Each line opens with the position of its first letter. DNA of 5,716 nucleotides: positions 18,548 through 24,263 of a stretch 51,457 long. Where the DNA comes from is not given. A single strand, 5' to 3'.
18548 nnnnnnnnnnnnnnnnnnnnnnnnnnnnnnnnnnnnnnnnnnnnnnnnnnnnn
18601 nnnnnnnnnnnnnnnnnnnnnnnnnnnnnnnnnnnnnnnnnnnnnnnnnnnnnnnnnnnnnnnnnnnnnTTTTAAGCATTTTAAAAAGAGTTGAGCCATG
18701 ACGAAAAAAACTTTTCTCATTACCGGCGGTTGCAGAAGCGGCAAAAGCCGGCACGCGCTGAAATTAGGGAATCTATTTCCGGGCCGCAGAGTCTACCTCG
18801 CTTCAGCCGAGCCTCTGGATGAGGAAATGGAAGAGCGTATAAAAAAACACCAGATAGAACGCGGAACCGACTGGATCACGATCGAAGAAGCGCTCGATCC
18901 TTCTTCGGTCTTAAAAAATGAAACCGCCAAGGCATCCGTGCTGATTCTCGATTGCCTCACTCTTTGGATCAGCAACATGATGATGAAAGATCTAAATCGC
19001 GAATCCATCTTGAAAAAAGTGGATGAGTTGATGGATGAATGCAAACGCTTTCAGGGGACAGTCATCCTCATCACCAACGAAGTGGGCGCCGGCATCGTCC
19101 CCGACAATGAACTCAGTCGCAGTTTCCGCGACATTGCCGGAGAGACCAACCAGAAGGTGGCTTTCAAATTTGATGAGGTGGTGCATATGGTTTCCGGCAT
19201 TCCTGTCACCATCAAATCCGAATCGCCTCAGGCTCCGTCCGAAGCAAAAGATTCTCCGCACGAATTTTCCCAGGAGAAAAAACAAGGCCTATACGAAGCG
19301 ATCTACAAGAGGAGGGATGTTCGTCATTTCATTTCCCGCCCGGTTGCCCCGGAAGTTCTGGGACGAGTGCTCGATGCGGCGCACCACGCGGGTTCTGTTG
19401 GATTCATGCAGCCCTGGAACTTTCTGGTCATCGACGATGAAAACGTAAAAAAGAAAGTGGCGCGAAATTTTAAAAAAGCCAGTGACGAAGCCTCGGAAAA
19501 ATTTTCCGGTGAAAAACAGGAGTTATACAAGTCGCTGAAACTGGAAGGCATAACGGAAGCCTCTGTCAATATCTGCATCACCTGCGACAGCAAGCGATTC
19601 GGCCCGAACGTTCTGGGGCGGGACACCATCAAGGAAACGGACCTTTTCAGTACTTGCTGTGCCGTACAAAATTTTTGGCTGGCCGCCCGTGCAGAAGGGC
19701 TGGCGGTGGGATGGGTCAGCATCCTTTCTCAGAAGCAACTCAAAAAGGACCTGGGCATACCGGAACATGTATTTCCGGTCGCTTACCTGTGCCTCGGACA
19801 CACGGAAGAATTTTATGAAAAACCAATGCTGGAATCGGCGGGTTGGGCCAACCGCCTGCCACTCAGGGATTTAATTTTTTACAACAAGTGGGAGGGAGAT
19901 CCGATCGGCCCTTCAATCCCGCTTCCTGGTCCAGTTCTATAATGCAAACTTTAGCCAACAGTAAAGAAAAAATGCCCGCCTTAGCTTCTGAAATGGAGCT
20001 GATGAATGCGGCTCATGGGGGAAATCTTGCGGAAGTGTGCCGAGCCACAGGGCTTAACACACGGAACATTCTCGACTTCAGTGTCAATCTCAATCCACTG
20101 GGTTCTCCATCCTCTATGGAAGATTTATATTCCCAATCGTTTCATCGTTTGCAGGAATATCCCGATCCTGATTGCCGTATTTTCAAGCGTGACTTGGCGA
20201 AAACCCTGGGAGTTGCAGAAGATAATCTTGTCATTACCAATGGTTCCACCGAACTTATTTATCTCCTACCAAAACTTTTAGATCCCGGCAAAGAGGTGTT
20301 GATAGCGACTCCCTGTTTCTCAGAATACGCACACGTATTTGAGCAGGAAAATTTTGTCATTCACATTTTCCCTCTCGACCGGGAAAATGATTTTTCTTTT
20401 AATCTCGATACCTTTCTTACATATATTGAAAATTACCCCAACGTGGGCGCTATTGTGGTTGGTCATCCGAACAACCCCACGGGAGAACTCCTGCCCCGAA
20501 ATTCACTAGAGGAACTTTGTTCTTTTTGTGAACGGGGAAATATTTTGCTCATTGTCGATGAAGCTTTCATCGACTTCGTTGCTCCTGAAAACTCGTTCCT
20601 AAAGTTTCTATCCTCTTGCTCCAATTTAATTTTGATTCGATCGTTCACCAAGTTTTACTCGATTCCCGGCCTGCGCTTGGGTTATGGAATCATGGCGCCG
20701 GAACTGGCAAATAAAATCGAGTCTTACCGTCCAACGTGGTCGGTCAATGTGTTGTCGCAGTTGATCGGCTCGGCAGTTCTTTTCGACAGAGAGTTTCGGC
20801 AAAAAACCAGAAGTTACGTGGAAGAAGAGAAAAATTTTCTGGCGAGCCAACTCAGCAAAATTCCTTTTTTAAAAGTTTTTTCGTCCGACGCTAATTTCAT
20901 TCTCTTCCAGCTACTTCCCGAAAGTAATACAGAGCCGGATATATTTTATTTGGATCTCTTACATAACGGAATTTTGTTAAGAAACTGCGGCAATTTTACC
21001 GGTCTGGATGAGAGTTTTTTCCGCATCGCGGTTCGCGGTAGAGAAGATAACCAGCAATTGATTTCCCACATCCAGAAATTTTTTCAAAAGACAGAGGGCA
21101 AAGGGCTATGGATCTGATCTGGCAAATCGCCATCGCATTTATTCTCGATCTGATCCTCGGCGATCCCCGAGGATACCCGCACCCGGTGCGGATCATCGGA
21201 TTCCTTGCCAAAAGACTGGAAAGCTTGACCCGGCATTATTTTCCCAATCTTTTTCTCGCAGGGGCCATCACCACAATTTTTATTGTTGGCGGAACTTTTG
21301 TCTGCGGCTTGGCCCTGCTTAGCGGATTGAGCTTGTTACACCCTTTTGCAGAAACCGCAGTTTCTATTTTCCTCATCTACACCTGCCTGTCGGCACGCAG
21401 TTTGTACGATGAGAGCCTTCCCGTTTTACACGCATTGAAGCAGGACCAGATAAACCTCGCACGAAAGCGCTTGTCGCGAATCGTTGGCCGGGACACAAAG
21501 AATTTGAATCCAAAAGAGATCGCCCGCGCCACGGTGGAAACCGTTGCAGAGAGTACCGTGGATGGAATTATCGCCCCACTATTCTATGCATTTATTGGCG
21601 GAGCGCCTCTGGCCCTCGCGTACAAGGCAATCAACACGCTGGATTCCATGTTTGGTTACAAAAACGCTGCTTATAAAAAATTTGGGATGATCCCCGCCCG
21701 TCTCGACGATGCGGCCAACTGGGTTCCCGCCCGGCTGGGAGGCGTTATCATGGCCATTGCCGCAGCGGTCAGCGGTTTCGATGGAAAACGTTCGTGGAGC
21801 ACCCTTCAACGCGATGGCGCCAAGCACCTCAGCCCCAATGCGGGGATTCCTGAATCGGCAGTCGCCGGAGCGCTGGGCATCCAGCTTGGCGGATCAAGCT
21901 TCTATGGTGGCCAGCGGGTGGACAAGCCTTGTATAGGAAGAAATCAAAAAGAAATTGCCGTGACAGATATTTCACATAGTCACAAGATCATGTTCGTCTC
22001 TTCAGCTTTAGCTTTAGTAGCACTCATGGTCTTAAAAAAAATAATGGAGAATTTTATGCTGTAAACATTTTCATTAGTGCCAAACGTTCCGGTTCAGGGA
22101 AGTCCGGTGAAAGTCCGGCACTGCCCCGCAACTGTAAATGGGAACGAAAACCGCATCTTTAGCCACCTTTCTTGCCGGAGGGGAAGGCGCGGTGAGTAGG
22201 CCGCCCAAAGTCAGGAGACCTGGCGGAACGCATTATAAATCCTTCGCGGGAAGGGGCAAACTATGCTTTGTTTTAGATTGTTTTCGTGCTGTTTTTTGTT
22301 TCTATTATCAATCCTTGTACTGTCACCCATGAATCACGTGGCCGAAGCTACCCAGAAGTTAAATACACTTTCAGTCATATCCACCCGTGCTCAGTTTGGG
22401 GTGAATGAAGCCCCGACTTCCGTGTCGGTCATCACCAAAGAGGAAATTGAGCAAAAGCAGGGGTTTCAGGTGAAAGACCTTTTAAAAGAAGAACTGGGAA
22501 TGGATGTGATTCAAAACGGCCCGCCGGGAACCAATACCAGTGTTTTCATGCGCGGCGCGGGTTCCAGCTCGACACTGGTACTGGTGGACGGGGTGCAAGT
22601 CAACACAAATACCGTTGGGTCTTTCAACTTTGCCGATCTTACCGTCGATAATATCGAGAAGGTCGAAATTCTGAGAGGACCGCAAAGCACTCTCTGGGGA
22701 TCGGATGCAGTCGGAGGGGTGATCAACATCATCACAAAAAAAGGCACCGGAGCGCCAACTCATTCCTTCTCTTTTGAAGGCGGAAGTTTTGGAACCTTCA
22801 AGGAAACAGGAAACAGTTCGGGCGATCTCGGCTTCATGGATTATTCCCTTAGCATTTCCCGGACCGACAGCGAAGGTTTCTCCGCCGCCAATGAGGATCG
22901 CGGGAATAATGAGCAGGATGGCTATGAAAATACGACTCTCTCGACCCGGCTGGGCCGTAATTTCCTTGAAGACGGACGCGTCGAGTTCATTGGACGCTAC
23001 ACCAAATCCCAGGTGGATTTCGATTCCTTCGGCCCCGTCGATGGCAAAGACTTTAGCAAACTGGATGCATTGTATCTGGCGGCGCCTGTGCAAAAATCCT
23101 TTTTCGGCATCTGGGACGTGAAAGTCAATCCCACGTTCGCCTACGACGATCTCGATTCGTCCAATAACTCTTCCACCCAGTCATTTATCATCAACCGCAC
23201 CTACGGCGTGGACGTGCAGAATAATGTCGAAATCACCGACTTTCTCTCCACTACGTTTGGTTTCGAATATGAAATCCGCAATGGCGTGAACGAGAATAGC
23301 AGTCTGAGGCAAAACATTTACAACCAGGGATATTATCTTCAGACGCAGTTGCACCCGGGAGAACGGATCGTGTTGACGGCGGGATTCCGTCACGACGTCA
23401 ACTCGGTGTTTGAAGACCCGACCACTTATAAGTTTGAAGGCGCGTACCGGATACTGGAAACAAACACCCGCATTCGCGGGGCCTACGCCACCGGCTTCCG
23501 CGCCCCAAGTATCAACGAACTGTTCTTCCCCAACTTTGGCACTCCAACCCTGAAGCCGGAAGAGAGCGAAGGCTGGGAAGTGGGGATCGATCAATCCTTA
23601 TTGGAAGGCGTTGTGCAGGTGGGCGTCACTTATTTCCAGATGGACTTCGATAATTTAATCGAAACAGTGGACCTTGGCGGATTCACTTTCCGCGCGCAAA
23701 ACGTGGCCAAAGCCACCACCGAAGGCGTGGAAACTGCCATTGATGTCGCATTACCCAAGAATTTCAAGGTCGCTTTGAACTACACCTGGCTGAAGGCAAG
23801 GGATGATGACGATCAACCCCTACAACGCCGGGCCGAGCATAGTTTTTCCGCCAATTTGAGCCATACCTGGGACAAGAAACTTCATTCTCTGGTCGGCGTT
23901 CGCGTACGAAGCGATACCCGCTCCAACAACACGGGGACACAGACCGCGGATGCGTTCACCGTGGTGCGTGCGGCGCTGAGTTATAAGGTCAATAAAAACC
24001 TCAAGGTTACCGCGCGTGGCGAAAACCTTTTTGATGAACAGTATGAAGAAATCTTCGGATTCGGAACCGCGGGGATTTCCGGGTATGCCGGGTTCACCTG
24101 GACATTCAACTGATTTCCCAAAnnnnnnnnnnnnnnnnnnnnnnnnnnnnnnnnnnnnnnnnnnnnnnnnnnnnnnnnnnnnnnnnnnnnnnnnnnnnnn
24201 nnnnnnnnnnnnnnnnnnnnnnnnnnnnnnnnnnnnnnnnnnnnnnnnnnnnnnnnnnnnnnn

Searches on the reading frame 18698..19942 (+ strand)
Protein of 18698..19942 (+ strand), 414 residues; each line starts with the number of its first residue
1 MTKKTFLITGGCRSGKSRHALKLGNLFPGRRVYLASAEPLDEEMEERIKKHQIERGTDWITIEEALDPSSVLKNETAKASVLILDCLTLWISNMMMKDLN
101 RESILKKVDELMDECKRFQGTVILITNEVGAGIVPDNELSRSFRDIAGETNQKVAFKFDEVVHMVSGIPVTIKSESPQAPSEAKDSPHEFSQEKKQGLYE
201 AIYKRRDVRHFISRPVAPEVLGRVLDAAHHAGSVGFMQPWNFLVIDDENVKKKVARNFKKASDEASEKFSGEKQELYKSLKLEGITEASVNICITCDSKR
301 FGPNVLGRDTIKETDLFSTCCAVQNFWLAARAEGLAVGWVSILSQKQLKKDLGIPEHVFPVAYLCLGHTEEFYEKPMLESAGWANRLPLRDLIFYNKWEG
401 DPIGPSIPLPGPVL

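Call 8: search_protein_families(library=pfam, proteins=[window:18698-19942:+], max_evalue=0.001)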
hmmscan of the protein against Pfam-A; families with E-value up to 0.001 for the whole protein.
window:18698-19942:+ (414 aa): 2 families
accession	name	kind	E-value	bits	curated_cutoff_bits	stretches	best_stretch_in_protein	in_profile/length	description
PF02283.22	CobU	-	1.5e-56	191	27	1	7-172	2-168/168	Cobinamide kinase / cobinamide phosphate guanyltransferase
PF00881.29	Nitroreductase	-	1.7e-27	97.1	23.5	1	202-368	1-167/167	Nitroreductase family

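Call 26: search_protein_families(library=ncbifam, proteins=[window:18698-19942:+], max_evalue=0.001)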
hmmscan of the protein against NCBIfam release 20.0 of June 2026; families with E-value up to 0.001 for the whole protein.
window:18698-19942:+ (414 aa): 7 families
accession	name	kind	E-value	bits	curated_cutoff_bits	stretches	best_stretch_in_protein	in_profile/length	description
TIGR02476.1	BluB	equivalog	4.9e-75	251.4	150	1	190-390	1-201/205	5,6-dimethylbenzimidazole synthase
NF004469.0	PRK05800.1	equivalog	2.1e-53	180.5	161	1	4-174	3-171/173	bifunctional adenosylcobinamide kinase/adenosylcobinamide-phosphate guanylyltransferase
NF009810.0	PRK13294.1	equivalog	9.3e-13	47.8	304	1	195-372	251-433/449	coenzyme F420-0:L-glutamate ligase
TIGR03553.1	F420_FbiB_CTERM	equivalog_domain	6.6e-10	39.1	249.55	1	200-371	1-177/194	F420 biosynthesis protein FbiB, C-terminal domain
NF008033.1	PRK10765.1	equivalog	2.8e-09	36.8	223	1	199-256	5-62/240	oxygen-insensitive NADPH nitroreductase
NF008088.0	PRK10828.1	equivalog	6.4e-06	25.8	183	1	204-367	9-161/183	NAD(P)H nitroreductase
NF005901.0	PRK07877.1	equivalog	0.00039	18.8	476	0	195-263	351-418/722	Rv1355c family protein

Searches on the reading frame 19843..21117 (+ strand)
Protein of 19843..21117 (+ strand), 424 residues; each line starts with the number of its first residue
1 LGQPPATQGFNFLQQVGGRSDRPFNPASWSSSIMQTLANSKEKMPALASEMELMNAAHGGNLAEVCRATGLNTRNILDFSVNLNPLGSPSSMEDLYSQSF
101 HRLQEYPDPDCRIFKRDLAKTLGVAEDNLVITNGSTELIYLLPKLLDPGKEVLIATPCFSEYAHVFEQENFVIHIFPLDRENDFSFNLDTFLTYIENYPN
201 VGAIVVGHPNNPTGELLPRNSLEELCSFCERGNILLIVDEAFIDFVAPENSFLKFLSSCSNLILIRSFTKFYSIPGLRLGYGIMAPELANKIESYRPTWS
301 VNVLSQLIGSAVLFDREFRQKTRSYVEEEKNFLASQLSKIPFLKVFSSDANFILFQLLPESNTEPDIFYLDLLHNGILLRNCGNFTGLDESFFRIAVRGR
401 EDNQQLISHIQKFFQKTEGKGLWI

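Call 8: search_protein_families(library=pfam, proteins=[window:19843-21117:+], max_evalue=0.001)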
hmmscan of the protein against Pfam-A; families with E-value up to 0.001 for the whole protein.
window:19843-21117:+ (424 aa): 1 family
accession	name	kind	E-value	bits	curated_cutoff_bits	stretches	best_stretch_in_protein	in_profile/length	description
PF00155.27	Aminotran_1_2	-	1e-49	170.1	19.7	1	75-410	2-361/361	Aminotransferase class I and II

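Call 26: search_protein_families(library=ncbifam, proteins=[window:19843-21117:+], max_evalue=0.001)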
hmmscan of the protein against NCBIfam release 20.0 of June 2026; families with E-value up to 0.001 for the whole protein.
window:19843-21117:+ (424 aa): 73 families (the best 25 are shown)
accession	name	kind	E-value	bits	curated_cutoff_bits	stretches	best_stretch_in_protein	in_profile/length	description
TIGR01140.1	L_thr_O3P_dcar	equivalog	6.2e-91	304.9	290.55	1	58-410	1-330/331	threonine-phosphate decarboxylase CobD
TIGR01141.1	hisC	equivalog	4.2e-65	219.9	276.55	1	74-412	20-348/349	histidinol-phosphate transaminase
NF005915.1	PRK07908.1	equivalog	7e-50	170.3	360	1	74-410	12-331/332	Rv2231c family histidinol phosphate aminotransferase CobC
NF006225.0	PRK08354.1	equivalog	1.7e-45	155.8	288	1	69-413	9-315/318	putative aminotransferase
NF005021.0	PRK06425.1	equivalog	8.5e-43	146.7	353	1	57-416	3-333/335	histidinol-phosphate aminotransferase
NF053748.1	bifunc_CobBC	exception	3.6e-42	144.7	950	1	74-410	480-796/797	bifunctional hydrogenobyrinic acid a,c-diamide synthase/histidinol phosphate aminotransferase CobBC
NF003496.0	PRK05166.1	equivalog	7.7e-39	133.5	540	1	73-413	35-369/373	histidinol-phosphate transaminase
NF002877.0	PRK03317.1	equivalog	9.3e-38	130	409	1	97-416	58-369/374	histidinol-phosphate transaminase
NF002726.0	PRK02610.1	equivalog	8.9e-37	126.9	391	1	82-417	36-372/374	histidinol-phosphate transaminase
NF002878.0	PRK03321.1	subfamily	3.4e-32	111.5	374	1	72-415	20-350/352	histidinol-phosphate transaminase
NF041364.1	GntC_guanitoxin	equivalog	6.3e-31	107.6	415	1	124-397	58-339/356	guanitoxin biosynthesis PLP-dependent (S)-gamma-hydroxy-L-arginine cyclodehydratase GntC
NF006580.0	PRK09105.1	subfamily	5.9e-26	91.2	444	1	75-354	47-318/375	pyridoxal phosphate-dependent aminotransferase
NF005744.0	PRK07568.1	subfamily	6.3e-26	91.1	389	1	122-365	84-333/398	pyridoxal phosphate-dependent aminotransferase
NF005305.0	PRK06836.1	equivalog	1.4e-25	90.4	376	1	122-396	94-372/396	pyridoxal phosphate-dependent aminotransferase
NF041091.1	asp_aminotase_Arch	equivalog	4.1e-24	85.1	550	1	121-375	82-336/376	aspartate aminotransferase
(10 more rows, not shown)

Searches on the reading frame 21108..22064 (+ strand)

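Call 8: search_protein_families(library=pfam, proteins=[window:21108-22064:+], max_evalue=0.001)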
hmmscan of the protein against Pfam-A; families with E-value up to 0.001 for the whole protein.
window:21108-22064:+ (318 aa): 1 family
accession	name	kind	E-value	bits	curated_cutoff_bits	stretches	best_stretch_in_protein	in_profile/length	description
PF03186.18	CobD_Cbib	-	1.3e-101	340.1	34.4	1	8-295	2-282/282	CobD/Cbib protein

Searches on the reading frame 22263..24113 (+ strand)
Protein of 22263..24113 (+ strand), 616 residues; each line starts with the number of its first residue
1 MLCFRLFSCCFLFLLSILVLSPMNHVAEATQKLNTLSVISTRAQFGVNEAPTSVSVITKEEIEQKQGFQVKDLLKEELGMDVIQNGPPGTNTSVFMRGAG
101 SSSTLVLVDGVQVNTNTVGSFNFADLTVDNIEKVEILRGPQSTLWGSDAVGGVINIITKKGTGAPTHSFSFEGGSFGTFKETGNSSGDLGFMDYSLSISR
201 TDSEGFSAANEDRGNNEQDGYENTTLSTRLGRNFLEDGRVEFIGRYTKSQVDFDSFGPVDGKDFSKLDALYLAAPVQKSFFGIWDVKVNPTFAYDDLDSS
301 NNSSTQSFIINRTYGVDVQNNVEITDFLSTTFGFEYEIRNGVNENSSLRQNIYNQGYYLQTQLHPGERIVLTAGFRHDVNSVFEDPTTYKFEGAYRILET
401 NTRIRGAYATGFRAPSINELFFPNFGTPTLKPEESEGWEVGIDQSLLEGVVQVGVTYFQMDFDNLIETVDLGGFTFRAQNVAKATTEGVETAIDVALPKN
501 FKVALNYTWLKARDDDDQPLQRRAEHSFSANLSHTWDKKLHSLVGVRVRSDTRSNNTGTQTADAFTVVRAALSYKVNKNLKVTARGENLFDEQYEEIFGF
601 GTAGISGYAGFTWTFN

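Call 6: search_protein_families(library=pfam, proteins=[window:22263-24113:+], max_evalue=0.01)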
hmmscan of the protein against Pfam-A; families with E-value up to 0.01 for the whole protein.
window:22263-24113:+ (616 aa): 3 families
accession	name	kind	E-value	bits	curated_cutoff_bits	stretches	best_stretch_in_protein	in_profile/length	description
PF00593.30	TonB_dep_Rec_b-barrel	-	9.6e-47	161.2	27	1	178-589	21-436/436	TonB dependent receptor-like, beta-barrel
PF07715.20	Plug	-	8.9e-29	100.6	23.9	1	48-153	3-107/107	TonB-dependent Receptor Plug Domain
PF10677.15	DUF2490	-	0.00076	19.7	29.8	0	537-584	10-55/186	Protein of unknown function (DUF2490)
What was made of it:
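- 22263..24113 (+): btuB-type TonB-dependent outer-membrane receptor (context). PF07715 Plug and PF00593 barrel (call 6).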

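Call 26: search_protein_families(library=ncbifam, proteins=[window:22263-24113:+], max_evalue=0.001)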
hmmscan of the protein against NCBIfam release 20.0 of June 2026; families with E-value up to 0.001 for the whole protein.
window:22263-24113:+ (616 aa): 35 families (the best 25 are shown)
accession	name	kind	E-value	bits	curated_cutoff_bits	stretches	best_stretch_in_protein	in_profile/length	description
TIGR01779.1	TonB-B12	equivalog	8.1e-91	305.4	599.7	1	16-606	11-605/614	TonB-dependent vitamin B12 receptor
NF007926.1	PRK10641.1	equivalog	5.8e-70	236.5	836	1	12-606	8-608/617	TonB-dependent vitamin B12 receptor BtuB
TIGR01785.1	TonB-hemin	subfamily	3e-50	171.4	316.85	1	33-603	1-663/677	TonB-dependent heme/hemoglobin receptor family protein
NF007478.2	PRK10064.1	equivalog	4.3e-46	157.5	745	2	16-468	13-488/663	catecholate siderophore receptor CirA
NF010010.0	PRK13483.1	equivalog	2.1e-45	154.9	927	1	21-595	21-639/660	ligand-gated channel protein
TIGR01786.1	TonB-hemlactrns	subfamily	5.2e-42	144.1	323.75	2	35-160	2-135/719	TonB-dependent hemoglobin/transferrin/lactoferrin family receptor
TIGR01783.1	TonB-siderophor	subfamily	3.1e-40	138.5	223.5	2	49-254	1-198/649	TonB-dependent siderophore receptor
NF010012.0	PRK13486.1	equivalog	1.3e-36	126.3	924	2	46-164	38-163/696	TonB-dependent receptor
NF010038.0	PRK13513.1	equivalog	5.1e-36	124.4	942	1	20-594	19-637/659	ligand-gated channel protein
NF010011.0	PRK13484.1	equivalog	6.7e-36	123.8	1197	2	26-187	23-187/682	IreA family TonB-dependent siderophore receptor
NF053590.1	TonB_dep_TOL0244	equivalog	1.3e-29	103.3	645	1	40-596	17-582/604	TOL_0244 family TonB-dependent receptor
NF010051.0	PRK13528.1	subfamily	2.2e-29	102.3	583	2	20-171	20-184/727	FepA family TonB-dependent siderophore receptor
NF050067.1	TonBEntbctnRecCfrA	equivalog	2e-28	99.1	1200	2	19-184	12-182/698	TonB-dependent ferric enterobactin receptor CfrA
NF049946.1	TonB_dep_CU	exception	1.1e-27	96.7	700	2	65-241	71-247/683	TonB-dependent receptor, CU motif-type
NF041535.1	TonB_rec_PqqU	equivalog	1.5e-27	96.2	1200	2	46-212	12-189/676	TonB-dependent receptor PqqU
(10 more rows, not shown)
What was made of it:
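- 22263..24113 (+): Best NCBIfam match is TonB-B12, TIGR01779, at 305 bits, below its equivalog cutoff (call 26).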
